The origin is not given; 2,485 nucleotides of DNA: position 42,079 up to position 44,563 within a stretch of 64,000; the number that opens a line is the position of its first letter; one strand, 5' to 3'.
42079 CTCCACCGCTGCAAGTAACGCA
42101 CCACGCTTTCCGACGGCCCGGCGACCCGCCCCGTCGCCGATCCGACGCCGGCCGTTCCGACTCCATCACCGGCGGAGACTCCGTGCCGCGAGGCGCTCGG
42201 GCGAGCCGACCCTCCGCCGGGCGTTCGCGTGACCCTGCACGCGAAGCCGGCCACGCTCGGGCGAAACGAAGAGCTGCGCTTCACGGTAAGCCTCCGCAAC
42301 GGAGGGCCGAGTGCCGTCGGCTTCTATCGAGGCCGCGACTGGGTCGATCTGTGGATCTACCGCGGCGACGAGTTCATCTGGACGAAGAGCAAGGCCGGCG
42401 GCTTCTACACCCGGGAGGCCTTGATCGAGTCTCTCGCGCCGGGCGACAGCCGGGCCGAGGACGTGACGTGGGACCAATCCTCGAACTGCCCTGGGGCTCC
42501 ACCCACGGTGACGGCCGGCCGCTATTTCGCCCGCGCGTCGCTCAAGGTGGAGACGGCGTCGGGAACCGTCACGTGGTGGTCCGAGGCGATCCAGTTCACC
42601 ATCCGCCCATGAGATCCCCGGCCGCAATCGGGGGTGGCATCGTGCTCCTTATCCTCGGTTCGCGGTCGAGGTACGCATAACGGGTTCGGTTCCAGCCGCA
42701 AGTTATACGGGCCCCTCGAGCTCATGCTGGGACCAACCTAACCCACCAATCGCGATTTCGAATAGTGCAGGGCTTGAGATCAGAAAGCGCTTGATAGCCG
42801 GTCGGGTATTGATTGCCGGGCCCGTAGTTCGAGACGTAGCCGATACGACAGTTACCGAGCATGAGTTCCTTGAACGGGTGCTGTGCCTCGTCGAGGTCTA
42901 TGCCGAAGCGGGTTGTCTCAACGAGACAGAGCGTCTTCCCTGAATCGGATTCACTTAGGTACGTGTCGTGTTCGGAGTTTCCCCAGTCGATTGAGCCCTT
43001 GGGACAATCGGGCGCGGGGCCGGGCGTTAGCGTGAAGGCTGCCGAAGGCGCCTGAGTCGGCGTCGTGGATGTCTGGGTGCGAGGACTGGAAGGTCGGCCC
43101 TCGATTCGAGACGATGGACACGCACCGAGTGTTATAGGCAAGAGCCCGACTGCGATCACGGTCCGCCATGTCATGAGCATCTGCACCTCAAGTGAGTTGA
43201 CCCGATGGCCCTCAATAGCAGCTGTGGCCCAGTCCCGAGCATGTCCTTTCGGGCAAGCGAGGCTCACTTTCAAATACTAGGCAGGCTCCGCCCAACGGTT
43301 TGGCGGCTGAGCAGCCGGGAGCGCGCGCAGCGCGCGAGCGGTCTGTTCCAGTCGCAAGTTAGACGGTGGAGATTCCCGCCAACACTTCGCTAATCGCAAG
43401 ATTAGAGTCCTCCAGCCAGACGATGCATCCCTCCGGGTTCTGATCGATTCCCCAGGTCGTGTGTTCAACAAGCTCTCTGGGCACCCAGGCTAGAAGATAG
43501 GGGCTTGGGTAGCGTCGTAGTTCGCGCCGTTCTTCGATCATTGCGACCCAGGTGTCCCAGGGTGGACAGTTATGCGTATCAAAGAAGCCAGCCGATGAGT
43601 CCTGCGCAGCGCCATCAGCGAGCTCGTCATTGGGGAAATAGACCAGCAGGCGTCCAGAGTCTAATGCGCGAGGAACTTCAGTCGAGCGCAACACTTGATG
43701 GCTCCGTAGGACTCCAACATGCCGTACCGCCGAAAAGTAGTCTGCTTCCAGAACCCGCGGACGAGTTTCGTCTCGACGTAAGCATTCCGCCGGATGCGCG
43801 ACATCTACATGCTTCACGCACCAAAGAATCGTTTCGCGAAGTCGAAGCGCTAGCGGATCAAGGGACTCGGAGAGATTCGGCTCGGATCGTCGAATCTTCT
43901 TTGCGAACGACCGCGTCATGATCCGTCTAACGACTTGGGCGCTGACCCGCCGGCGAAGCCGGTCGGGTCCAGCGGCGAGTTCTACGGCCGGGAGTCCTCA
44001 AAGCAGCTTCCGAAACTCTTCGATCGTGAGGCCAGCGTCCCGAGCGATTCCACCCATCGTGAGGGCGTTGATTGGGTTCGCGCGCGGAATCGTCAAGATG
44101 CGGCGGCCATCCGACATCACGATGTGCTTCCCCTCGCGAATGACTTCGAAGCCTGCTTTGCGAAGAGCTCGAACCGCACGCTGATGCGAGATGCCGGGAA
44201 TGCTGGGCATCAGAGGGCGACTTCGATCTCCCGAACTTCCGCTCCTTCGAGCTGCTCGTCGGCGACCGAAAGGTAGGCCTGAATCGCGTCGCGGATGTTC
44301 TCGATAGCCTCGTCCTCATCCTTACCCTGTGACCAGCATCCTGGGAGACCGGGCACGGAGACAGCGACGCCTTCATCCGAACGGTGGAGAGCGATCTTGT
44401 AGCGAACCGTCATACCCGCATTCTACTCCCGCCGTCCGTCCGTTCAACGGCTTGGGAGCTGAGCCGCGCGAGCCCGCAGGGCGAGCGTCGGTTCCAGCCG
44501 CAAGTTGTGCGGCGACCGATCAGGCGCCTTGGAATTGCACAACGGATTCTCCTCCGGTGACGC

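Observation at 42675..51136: Chromosomal integron with 11 cassettes in a high-GC, actinobacterial-type genome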

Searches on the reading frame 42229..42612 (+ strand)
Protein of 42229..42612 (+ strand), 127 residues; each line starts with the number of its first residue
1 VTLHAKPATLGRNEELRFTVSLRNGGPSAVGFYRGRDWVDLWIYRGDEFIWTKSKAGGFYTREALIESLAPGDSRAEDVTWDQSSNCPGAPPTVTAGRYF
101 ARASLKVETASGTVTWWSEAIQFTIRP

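Call 10: search_protein_families(library=pfam, max_evalue=0.01, proteins=[window:42229-42612:+])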
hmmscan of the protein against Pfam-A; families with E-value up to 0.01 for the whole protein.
window:42229-42612:+ (127 aa): 1 family
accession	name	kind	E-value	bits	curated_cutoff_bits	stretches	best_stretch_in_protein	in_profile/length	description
PF12690.13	BsuPI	-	0.0011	19.4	22.9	1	12-107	10-98/101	Intracellular proteinase inhibitor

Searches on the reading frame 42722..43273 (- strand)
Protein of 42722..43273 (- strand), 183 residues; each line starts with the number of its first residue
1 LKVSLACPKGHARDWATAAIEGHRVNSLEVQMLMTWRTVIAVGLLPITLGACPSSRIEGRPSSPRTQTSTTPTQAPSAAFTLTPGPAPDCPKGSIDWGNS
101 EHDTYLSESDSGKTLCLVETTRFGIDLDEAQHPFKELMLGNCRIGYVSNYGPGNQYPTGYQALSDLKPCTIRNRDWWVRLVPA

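Call 10: search_protein_families(library=pfam, max_evalue=0.01, proteins=[window:42722-43273:-])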
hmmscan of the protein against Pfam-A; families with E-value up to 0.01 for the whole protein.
window:42722-43273:- (183 aa): 0 families

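Call 57: search_protein_families(library=ncbifam, max_evalue=0.01, proteins=[window:42722-43273:-])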
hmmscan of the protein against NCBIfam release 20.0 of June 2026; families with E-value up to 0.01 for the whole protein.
window:42722-43273:- (183 aa): 0 families

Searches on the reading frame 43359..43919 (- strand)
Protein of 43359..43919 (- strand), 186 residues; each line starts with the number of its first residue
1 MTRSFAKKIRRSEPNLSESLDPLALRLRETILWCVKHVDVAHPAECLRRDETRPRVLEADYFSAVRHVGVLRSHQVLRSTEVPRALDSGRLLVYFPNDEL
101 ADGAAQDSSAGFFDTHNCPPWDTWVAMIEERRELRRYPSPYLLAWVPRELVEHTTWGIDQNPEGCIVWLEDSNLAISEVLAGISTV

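Call 10: search_protein_families(library=pfam, max_evalue=0.01, proteins=[window:43359-43919:-])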
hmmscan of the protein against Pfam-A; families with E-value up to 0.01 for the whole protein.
window:43359-43919:- (186 aa): 0 families

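Call 45: search_protein_families(library=padloc, max_evalue=0.001, proteins=[window:43359-43919:-])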
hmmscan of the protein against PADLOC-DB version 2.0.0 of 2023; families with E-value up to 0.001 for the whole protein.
window:43359-43919:- (186 aa): 0 families

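Call 57: search_protein_families(library=ncbifam, max_evalue=0.01, proteins=[window:43359-43919:-])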
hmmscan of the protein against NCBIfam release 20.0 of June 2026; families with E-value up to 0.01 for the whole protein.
window:43359-43919:- (186 aa): 0 families

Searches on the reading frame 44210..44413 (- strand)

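Call 10: search_protein_families(library=pfam, max_evalue=0.01, proteins=[window:44210-44413:-])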
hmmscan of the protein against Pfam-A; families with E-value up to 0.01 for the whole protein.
window:44210-44413:- (67 aa): 2 families
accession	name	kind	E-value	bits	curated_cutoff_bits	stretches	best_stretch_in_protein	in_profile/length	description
PF15919.11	HicB_lk_antitox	-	3.8e-10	40.4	27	1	5-54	1-52/123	HicB_like antitoxin of bacterial toxin-antitoxin system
PF21748.3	UPF0150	-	0.00014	22.1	27.3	1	11-49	16-54/64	UPF0150-like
